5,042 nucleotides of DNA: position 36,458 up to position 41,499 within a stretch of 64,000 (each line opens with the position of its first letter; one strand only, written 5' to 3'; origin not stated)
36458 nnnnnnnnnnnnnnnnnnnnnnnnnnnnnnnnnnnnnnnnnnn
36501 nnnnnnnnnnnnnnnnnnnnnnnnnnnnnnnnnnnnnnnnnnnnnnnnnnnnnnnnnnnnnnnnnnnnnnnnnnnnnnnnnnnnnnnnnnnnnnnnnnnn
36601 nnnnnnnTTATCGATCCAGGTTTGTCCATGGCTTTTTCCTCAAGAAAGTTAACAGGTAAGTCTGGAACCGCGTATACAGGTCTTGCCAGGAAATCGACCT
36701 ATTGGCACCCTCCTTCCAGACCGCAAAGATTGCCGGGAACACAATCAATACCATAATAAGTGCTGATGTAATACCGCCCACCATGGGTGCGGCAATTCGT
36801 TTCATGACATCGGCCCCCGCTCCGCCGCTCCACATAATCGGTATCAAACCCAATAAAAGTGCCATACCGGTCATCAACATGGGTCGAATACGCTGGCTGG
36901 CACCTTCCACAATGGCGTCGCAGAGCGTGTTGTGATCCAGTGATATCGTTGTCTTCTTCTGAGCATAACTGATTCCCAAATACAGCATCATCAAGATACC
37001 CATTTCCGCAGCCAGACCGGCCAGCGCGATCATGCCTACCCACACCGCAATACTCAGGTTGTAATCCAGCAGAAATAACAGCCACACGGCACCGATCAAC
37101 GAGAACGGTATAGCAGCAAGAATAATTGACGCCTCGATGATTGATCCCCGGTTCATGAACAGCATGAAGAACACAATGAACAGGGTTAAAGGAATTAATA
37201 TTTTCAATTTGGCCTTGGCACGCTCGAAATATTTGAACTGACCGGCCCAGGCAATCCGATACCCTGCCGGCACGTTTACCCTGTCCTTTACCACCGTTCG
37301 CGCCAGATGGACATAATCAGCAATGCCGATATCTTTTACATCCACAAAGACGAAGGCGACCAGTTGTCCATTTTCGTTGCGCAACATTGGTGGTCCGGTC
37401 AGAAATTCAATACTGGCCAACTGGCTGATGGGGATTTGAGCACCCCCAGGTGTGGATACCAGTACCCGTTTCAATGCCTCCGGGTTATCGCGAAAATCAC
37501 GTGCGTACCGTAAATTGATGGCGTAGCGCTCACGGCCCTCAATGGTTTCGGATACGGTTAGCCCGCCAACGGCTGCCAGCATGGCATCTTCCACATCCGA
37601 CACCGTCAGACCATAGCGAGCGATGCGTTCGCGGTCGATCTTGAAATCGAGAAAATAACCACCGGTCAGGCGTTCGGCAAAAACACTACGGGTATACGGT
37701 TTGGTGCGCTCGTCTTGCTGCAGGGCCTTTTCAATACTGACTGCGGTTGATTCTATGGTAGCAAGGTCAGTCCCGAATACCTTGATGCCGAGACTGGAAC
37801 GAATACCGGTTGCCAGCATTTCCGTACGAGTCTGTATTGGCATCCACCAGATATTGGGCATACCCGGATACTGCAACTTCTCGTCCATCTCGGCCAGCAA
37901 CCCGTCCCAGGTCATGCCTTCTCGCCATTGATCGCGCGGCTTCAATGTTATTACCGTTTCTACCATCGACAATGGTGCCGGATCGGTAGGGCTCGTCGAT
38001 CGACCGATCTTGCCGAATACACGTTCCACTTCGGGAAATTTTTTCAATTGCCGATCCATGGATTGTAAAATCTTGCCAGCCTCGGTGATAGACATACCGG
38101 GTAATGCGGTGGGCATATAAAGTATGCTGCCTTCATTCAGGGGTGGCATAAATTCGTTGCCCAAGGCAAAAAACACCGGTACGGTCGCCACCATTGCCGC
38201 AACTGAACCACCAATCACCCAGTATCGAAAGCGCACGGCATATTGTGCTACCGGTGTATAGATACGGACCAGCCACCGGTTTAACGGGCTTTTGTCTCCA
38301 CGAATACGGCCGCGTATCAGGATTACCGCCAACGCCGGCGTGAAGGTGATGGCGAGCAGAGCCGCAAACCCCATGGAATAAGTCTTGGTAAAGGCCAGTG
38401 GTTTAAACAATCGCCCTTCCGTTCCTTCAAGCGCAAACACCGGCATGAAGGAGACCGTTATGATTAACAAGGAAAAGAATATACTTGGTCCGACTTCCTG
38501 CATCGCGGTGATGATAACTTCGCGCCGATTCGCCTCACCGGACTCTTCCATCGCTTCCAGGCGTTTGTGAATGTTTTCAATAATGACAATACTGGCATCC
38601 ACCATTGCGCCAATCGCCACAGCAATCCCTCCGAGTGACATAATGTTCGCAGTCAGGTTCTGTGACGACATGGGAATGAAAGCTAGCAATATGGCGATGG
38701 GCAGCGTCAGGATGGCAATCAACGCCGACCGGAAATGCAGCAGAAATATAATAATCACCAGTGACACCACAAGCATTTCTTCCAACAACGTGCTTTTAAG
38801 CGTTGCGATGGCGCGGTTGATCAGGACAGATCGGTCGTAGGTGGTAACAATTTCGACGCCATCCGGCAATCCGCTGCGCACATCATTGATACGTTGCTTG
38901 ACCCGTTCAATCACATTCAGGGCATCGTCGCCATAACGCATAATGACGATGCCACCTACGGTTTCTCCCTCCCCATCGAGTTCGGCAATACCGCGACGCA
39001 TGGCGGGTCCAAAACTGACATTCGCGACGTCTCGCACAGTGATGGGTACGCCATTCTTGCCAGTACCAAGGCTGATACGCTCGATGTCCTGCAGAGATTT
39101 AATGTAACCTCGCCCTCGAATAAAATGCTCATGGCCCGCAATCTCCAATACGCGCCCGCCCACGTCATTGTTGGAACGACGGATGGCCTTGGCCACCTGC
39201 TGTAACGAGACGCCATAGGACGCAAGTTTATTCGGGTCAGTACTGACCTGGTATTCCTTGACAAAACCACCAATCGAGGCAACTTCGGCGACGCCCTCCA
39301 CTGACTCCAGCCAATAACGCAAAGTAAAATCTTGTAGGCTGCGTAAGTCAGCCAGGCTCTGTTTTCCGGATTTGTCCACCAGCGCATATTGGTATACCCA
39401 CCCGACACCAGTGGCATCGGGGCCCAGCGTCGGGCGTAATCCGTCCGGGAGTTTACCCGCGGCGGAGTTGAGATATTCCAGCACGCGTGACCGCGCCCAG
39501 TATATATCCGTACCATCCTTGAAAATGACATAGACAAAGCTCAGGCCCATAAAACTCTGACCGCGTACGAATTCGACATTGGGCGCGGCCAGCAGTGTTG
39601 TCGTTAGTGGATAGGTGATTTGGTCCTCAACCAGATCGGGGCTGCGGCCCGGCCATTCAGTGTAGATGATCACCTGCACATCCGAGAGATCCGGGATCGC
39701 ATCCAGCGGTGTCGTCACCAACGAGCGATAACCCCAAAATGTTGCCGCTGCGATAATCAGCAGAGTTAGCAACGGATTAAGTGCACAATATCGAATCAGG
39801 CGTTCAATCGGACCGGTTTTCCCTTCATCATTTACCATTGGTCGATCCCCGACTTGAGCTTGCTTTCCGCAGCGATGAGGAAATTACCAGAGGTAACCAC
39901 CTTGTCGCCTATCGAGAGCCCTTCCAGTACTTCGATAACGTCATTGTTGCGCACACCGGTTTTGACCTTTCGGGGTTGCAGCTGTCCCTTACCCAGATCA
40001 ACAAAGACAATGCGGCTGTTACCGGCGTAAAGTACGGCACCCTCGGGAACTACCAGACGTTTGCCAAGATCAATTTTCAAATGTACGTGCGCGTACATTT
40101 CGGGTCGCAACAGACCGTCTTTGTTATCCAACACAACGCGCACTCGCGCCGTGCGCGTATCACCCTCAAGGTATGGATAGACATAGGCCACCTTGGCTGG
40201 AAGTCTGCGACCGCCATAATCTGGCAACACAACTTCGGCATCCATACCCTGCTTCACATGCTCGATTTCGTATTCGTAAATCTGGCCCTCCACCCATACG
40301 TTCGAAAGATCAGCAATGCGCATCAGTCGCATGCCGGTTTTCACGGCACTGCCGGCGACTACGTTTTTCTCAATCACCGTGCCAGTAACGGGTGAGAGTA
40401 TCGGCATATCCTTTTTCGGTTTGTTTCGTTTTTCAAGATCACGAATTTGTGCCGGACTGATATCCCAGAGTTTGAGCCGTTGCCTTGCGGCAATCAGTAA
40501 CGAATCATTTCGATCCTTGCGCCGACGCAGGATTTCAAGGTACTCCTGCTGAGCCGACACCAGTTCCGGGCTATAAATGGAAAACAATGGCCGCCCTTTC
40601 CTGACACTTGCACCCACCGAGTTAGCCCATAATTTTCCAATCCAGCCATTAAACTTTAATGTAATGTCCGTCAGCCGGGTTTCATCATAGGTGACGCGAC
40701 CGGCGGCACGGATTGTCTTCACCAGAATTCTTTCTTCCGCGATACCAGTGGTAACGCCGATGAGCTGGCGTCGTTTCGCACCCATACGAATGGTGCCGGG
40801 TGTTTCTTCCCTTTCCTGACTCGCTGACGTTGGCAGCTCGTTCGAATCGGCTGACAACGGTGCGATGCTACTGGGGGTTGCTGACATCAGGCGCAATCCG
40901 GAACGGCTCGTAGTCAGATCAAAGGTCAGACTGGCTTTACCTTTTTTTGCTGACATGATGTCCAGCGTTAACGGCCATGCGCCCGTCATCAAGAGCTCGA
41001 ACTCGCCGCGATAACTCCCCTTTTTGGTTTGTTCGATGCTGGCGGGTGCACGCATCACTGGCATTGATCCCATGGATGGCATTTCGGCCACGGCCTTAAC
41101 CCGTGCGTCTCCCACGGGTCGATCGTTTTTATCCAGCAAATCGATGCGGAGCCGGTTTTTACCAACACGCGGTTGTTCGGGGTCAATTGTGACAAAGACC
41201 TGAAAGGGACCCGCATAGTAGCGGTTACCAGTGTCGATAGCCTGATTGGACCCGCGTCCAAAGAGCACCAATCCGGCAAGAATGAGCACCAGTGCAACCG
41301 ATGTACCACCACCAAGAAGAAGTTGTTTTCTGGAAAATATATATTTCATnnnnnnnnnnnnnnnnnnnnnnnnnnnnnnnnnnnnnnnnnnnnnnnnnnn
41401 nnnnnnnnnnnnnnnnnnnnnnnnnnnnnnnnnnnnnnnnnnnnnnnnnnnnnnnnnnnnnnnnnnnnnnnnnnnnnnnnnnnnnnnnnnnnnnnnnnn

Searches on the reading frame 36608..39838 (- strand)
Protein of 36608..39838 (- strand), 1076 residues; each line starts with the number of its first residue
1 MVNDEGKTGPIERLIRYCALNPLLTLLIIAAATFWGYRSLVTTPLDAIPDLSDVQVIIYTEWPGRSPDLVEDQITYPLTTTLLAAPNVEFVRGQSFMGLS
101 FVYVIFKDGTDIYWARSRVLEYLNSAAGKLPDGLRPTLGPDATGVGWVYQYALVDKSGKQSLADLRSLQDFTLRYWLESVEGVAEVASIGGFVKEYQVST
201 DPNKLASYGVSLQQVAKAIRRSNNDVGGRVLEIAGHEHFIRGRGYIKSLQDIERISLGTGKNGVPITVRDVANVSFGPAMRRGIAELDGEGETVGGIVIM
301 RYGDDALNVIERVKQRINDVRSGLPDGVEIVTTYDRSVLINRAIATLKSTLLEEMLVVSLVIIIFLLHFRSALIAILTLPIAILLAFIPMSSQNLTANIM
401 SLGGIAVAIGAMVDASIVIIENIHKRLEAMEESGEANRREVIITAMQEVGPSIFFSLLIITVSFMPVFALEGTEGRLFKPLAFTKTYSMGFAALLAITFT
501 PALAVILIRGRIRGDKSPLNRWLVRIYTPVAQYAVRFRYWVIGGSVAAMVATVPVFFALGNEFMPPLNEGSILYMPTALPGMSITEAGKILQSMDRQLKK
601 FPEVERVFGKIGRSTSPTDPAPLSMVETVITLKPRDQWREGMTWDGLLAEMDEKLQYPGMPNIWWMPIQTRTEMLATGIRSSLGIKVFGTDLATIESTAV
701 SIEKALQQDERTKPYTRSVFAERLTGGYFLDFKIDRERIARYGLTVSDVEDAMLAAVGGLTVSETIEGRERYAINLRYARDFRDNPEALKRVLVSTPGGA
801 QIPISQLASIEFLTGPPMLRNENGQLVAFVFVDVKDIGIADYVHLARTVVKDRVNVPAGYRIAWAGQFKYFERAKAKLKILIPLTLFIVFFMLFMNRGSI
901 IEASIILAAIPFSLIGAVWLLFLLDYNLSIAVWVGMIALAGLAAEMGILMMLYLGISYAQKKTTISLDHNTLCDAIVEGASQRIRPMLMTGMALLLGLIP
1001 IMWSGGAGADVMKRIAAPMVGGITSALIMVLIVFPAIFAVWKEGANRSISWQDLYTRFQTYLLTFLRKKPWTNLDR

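Call 7: search_protein_families(library=pfam, proteins=[window:36608-39838:-], max_evalue=0.001)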
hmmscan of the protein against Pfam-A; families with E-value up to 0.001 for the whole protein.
window:36608-39838:- (1076 aa): 2 families
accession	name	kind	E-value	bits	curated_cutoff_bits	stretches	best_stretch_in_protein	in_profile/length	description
PF00873.25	ACR_tran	-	1.4e-227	758.4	28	1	21-1040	8-1019/1021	AcrB/AcrD/AcrF family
PF03176.21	MMPL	-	4.7e-10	39.4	20.5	1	307-510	104-305/333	MMPL family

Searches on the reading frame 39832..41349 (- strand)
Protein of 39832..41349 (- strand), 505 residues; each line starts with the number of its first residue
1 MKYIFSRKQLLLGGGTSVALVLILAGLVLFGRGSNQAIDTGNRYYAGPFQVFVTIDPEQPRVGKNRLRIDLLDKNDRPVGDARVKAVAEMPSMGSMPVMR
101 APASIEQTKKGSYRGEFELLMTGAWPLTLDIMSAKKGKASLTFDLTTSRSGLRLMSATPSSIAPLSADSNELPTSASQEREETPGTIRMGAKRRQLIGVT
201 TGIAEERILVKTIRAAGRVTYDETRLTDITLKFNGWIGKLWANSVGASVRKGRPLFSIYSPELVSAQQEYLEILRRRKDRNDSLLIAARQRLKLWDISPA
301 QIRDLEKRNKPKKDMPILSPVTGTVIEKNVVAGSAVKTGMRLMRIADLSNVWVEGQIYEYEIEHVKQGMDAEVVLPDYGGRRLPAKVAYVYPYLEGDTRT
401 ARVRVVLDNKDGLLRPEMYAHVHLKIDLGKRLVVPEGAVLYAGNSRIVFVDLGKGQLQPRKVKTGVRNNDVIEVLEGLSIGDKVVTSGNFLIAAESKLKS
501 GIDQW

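Call 7: search_protein_families(library=pfam, proteins=[window:39832-41349:-], max_evalue=0.001)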
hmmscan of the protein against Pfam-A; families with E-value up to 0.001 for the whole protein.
window:39832-41349:- (505 aa): 4 families
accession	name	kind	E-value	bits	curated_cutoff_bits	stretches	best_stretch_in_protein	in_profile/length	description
PF16576.10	HlyD_D23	-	5.5e-77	258.3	30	1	210-420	3-214/214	Barrel-sandwich domain of CusB or HlyD membrane-fusion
PF13437.12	HlyD_3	-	6.7e-17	62.6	22.2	1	317-416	2-105/106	HlyD family secretion protein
PF13115.11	YtkA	-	1.1e-13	52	25.9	1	56-129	13-84/85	YtkA-like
PF16572.11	HlyD_D4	-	3.6e-08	33.6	26.4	1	258-310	4-54/55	Long alpha hairpin domain of cation efflux system protein, CusB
